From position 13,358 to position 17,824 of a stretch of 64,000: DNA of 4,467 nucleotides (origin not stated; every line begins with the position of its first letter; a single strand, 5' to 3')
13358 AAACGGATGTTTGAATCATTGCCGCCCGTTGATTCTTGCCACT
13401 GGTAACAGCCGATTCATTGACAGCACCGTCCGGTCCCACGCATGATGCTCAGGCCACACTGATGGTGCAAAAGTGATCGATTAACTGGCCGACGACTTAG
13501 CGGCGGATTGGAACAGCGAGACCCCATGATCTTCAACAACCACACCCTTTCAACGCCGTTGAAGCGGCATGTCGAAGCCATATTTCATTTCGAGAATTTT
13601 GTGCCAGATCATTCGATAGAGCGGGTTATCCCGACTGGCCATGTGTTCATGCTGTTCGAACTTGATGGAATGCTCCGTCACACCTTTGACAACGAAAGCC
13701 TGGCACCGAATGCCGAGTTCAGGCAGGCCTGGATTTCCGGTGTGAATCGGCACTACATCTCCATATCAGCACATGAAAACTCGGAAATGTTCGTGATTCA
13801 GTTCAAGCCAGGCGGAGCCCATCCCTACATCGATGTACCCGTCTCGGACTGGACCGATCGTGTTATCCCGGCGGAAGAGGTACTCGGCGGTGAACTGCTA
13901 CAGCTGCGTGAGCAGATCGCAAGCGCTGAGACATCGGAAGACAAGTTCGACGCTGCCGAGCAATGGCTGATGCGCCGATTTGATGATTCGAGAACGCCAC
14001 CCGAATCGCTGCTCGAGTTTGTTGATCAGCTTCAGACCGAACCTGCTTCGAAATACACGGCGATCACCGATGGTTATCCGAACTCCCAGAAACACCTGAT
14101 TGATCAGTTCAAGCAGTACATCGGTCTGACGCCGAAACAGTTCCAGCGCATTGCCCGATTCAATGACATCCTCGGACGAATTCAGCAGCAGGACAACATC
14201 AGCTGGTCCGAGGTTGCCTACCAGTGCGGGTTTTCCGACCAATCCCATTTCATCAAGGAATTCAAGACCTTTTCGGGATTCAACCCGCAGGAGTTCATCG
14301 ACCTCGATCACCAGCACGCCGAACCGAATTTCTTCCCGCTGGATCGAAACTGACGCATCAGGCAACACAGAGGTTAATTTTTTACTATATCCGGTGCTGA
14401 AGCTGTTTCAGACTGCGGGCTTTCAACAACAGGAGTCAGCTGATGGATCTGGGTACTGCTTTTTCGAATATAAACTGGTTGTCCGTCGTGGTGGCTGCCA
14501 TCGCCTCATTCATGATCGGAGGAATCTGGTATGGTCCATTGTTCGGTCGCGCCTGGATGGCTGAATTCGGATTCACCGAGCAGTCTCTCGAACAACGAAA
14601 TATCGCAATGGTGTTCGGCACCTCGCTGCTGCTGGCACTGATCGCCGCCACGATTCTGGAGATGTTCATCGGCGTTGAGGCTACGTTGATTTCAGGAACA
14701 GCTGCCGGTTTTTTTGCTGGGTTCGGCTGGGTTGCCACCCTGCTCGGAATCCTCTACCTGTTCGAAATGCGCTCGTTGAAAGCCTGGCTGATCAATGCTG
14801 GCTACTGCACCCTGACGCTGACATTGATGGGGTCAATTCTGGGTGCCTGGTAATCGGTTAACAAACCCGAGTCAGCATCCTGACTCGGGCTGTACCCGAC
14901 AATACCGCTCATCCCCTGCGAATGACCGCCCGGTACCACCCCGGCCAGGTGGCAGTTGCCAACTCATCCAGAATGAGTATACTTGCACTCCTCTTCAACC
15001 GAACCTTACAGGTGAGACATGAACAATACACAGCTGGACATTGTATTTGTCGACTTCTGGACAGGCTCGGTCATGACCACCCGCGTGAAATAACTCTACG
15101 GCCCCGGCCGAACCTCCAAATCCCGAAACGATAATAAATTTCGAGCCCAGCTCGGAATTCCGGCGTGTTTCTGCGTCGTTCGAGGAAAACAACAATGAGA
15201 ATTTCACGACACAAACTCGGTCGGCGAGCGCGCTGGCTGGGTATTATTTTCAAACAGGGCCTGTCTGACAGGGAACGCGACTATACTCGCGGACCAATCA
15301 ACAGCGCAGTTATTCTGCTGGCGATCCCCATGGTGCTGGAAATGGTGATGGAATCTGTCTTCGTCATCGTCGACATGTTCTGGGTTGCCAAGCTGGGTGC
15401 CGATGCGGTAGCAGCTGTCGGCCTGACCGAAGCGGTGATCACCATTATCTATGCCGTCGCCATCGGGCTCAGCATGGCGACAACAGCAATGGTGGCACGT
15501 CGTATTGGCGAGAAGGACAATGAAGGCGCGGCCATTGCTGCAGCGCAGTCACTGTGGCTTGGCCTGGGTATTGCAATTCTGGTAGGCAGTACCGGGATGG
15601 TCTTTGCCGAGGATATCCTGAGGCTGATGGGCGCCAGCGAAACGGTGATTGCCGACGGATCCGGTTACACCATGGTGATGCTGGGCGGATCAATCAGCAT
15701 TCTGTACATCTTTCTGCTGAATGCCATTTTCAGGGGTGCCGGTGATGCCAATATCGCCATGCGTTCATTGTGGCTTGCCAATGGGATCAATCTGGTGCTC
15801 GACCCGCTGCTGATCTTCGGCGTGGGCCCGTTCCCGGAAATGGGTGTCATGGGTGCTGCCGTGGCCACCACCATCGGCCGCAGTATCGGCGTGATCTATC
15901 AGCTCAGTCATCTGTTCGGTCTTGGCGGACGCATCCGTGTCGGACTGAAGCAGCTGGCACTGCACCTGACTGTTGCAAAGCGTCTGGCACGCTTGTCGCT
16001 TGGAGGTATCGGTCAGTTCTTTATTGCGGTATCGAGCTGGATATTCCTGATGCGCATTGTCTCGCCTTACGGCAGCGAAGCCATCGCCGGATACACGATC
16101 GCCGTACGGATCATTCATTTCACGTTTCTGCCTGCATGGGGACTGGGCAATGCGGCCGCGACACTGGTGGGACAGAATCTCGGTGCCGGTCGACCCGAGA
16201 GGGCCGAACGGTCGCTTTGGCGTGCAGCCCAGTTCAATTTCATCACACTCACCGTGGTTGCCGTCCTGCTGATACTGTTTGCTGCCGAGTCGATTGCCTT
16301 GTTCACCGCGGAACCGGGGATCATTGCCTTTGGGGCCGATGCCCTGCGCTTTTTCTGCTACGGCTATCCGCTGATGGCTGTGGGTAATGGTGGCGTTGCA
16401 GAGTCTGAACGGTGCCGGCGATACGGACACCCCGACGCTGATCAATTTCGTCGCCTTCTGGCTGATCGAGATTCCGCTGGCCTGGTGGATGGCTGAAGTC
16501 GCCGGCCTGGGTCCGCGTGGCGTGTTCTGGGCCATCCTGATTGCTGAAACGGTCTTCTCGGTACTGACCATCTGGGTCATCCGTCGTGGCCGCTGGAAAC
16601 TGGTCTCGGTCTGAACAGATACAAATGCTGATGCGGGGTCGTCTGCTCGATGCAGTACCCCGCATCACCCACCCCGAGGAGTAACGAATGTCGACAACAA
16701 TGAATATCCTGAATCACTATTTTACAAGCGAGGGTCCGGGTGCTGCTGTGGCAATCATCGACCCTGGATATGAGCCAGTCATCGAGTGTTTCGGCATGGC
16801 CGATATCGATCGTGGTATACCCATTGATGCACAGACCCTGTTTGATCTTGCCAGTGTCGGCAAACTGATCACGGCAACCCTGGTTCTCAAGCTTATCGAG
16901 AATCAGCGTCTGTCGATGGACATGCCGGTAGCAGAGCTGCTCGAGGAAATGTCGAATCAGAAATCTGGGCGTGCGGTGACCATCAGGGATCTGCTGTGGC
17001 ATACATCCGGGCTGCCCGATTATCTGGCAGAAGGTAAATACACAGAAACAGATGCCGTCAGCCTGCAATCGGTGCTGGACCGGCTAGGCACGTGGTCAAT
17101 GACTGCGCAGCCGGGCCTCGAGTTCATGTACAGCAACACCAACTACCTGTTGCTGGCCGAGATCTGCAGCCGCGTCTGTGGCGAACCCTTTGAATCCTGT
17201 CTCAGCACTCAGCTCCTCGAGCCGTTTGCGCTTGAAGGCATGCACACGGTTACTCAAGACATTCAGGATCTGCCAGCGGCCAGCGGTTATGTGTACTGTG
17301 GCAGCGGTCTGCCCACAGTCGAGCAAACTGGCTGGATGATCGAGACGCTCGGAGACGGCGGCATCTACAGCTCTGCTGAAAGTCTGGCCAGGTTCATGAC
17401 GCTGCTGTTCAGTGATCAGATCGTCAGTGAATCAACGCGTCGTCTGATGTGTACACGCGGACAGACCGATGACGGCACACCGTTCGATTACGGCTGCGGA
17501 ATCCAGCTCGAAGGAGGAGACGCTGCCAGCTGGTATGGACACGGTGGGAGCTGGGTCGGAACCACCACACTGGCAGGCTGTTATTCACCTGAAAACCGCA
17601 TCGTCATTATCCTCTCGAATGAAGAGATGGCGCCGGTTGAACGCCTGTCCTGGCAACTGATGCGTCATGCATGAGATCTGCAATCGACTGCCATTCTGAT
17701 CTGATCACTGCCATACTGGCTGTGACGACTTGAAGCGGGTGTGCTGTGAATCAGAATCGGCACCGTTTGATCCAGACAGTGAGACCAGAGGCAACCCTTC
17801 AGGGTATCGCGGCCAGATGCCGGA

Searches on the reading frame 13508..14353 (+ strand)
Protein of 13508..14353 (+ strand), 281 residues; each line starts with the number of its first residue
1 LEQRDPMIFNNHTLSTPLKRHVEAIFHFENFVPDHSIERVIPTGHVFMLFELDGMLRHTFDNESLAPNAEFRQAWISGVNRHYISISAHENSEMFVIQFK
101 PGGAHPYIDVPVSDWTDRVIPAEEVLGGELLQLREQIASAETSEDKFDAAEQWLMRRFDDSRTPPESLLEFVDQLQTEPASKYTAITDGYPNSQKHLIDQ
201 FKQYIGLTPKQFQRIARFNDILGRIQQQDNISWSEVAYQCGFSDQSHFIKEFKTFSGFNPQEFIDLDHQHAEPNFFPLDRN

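Call 45: search_protein_families(library=pfam, proteins=[window:13508-14353:+], max_evalue=0.00001)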
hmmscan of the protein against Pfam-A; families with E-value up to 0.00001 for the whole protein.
window:13508-14353:+ (281 aa): 3 families
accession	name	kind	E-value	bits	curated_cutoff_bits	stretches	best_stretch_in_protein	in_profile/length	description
PF20240.3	DUF6597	-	1.8e-15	57.3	27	1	16-121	7-103/103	Domain of unknown function (DUF6597)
PF12833.13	HTH_18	-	2.6e-13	50.5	33.6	1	193-263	8-77/80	Helix-turn-helix domain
PF00165.29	HTH_AraC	-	1.2e-12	48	26.6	1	228-263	6-40/42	Bacterial regulatory helix-turn-helix proteins, AraC family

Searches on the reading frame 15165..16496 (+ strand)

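Call 29: search_protein_families(library=pfam, proteins=[window:15165-16496:+], max_evalue=0.001)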
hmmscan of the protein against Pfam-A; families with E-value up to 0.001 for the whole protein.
window:15165-16496:+ (443 aa): 1 family
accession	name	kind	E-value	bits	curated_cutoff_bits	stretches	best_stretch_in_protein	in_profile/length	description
PF01554.23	MatE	-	4e-56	189.6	24.9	2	55-215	1-161/161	MatE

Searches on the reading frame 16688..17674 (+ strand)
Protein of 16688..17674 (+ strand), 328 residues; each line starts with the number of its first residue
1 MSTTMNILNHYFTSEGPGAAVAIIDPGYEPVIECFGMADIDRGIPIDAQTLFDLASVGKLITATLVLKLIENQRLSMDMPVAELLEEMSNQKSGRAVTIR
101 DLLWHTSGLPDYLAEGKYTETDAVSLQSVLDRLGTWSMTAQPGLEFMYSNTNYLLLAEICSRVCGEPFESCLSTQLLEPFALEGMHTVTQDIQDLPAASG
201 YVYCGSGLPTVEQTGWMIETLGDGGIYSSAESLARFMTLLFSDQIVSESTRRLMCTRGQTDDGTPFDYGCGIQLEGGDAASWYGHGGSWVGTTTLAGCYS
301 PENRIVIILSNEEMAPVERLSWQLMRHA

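Call 29: search_protein_families(library=pfam, proteins=[window:16688-17674:+], max_evalue=0.001)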
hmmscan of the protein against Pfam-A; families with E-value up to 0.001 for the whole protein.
window:16688-17674:+ (328 aa): 1 family
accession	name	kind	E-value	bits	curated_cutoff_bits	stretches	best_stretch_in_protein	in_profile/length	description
PF00144.29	Beta-lactamase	-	1.4e-59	202.4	27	1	17-313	15-311/329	Beta-lactamase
